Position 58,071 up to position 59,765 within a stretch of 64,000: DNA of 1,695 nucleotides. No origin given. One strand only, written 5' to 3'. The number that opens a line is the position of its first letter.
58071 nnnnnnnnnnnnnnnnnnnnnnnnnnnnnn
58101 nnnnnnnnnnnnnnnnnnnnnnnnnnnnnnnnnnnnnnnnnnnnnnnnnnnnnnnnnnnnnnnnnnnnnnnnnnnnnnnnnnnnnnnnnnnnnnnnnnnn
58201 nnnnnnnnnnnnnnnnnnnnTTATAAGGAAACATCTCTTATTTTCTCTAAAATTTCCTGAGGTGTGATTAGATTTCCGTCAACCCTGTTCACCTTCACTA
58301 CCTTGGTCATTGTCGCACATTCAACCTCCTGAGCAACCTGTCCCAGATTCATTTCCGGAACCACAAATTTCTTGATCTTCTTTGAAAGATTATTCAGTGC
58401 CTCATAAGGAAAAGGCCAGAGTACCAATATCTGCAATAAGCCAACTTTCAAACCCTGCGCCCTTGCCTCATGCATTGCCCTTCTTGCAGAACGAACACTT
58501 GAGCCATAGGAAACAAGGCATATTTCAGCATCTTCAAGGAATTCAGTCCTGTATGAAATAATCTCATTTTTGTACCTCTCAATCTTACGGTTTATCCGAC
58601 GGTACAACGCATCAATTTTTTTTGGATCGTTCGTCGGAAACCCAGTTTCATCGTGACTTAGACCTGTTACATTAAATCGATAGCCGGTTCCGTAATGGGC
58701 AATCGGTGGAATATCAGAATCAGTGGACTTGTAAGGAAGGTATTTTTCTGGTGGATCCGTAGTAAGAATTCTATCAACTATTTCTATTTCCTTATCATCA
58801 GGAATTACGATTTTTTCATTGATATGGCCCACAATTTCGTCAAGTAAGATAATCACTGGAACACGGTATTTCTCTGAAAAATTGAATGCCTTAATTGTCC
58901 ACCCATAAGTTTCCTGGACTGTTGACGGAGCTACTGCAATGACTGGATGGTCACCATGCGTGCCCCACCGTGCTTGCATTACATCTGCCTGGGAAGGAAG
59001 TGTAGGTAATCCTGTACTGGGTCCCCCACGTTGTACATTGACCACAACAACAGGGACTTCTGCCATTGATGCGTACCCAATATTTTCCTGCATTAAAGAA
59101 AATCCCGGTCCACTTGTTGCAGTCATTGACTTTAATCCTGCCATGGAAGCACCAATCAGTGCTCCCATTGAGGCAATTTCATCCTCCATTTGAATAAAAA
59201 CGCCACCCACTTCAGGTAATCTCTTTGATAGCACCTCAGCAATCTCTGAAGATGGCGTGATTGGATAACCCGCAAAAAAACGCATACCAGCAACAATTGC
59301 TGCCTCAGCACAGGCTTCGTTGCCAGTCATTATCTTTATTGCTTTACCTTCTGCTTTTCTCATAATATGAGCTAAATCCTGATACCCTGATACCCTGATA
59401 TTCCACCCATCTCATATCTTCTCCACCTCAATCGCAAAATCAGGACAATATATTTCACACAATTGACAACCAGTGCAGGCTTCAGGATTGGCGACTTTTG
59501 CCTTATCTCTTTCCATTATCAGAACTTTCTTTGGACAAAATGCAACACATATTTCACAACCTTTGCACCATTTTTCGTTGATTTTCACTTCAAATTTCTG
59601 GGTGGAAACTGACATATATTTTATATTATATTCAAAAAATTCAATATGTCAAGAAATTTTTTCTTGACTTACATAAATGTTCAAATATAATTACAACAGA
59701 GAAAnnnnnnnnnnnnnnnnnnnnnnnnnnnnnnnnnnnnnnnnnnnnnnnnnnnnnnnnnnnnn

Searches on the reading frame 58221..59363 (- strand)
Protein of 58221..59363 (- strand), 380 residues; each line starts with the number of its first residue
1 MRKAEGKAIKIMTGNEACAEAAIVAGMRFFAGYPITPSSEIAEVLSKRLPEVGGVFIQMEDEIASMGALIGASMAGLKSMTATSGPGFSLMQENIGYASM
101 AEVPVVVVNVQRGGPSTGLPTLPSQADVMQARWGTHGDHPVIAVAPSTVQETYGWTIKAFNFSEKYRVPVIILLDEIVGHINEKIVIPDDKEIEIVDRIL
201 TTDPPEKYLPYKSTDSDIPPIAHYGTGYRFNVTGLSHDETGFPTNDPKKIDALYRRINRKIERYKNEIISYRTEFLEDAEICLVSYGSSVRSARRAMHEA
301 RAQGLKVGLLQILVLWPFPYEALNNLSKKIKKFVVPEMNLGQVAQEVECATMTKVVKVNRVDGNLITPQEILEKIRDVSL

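Call 20: search_protein_families(library=ncbifam, proteins=[window:58221-59363:-], max_evalue=0.001)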
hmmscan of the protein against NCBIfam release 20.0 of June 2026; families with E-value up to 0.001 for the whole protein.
window:58221-59363:- (380 aa): 13 families
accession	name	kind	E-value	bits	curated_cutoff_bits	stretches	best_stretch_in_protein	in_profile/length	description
NF006412.0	PRK08659.1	equivalog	3.5e-175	582.7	411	1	9-378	5-376/378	2-oxoacid:acceptor oxidoreductase subunit alpha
NF007206.0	PRK09627.1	equivalog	1.4e-127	425.7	579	1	11-377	5-374/375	2-oxoglutarate synthase subunit alpha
TIGR03710.1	OAFO_sf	subfamily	4.6e-119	398.5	482.75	1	6-375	190-561/561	2-oxoacid:acceptor oxidoreductase subunit alpha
NF005507.0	PRK07119.1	subfamily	4e-93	312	399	2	10-194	5-189/352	3-methyl-2-oxobutanoate dehydrogenase subunit VorB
NF041170.1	Oxoac_fdxalpha_Archa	equivalog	3e-84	283.6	800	1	10-378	236-622/636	2-oxoacid:ferredoxin oxidoreductase subunit alpha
NF040682.1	PorA_Arch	equivalog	3e-39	135.1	550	1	9-341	3-323/387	pyruvate synthase subunit PorA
NF007201.0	PRK09622.1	equivalog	2e-34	119.2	590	1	2-335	3-324/405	2-oxoacid:ferredoxin oxidoreductase subunit alpha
NF006233.0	PRK08367.1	equivalog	1e-31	110.2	625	1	10-340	5-323/394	pyruvate ferredoxin oxidoreductase subunit alpha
NF006232.0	PRK08366.1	equivalog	2e-29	102.4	646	1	9-341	7-326/394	2-ketoisovalerate ferredoxin oxidoreductase subunit alpha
NF045764.1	PhenlGlyoxDHPadG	equivalog_domain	9.8e-27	93.5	700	2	11-175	4-166/398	NADH-dependent phenylglyoxylate dehydrogenase subunit alpha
TIGR03336.1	IOR_alpha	equivalog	1.2e-22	80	650.9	1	10-190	3-177/595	indolepyruvate ferredoxin oxidoreductase subunit alpha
NF045791.1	OxalOxredalpha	equivalog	3.6e-13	49.3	500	1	10-333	5-316/395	oxalate oxidoreductase subunit alpha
TIGR02176.1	pyruv_ox_red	equivalog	2e-12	45.8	911.35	1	10-335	2-322/1167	pyruvate:ferredoxin (flavodoxin) oxidoreductase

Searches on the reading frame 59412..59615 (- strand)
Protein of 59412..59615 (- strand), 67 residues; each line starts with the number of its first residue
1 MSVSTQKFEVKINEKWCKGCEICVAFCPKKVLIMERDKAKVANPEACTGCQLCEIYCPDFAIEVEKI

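Call 20: search_protein_families(library=ncbifam, proteins=[window:59412-59615:-], max_evalue=0.001)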
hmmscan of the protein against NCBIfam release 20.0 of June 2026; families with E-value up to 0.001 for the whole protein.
window:59412-59615:- (67 aa): 58 families (the best 25 are shown)
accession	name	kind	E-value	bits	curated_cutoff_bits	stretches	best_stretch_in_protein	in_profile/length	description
NF007205.0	PRK09626.1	equivalog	1.7e-16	60.2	93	1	6-65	8-74/105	2-oxoglutarate-acceptor oxidoreductase subunit OorD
NF040864.1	HgcB_ferredoxin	equivalog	1.9e-12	46.8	99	1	10-65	9-64/93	mercury methylation ferredoxin HgcB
NF042987.1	OGOR_delta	exception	7.9e-12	45.2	125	1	5-64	21-87/89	2-oxoglutarate ferredoxin oxidoreductase subunit delta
TIGR02179.1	PorD_KorD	subfamily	8.4e-12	45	60.05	2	7-37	47-77/78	2-oxoacid:acceptor oxidoreductase, delta subunit, pyruvate/2-ketoisovalerate family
NF040684.1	PorD_Arch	equivalog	1.7e-10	40.9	120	2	8-37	55-84/85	pyruvate synthase subunit PorD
NF045874.1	Vhu_polyferre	exception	5.2e-10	38.6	600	1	10-65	191-246/381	F420-non-reducing hydrogenase associated-polyferredoxin VhuB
NF043039.1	HgcAB_like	equivalog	6e-10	39.2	285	1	5-62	290-349/350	HgcAB-like fusion protein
TIGR01944.1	rnfB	subfamily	1.2e-08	34.7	68.7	1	7-66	105-164/190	RnfABCDGE type electron transport complex subunit B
NF045790.1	OxalOxreddelta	equivalog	1.5e-08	34.2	230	2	36-63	251-278/316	oxalate oxidoreductase subunit delta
NF007204.0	PRK09625.1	equivalog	1.9e-08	34.4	125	2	40-63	54-77/133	pyruvate flavodoxin oxidoreductase subunit delta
NF038196.1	ferrodoxin_EFR1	subfamily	2.1e-08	34.5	75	1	4-66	176-233/242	EFR1 family ferrodoxin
NF001988.0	PRK00783.1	equivalog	5.1e-08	32.9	153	1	8-65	164-221/266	DNA-directed RNA polymerase subunit D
TIGR02700.1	flavo_MJ0208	hypoth_equivalog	8.7e-08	31.7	251.35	1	6-63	139-195/234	dihydromethanopterin reductase (acceptor)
NF040770.1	hetero_SS_HdrA2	exception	1.2e-07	30.2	1100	1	3-65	565-626/777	CoB-CoM heterodisulfide reductase HdrA2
TIGR04395.1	cutC_activ_rSAM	equivalog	2.3e-07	30.4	360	1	5-64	44-105/309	choline TMA-lyase-activating enzyme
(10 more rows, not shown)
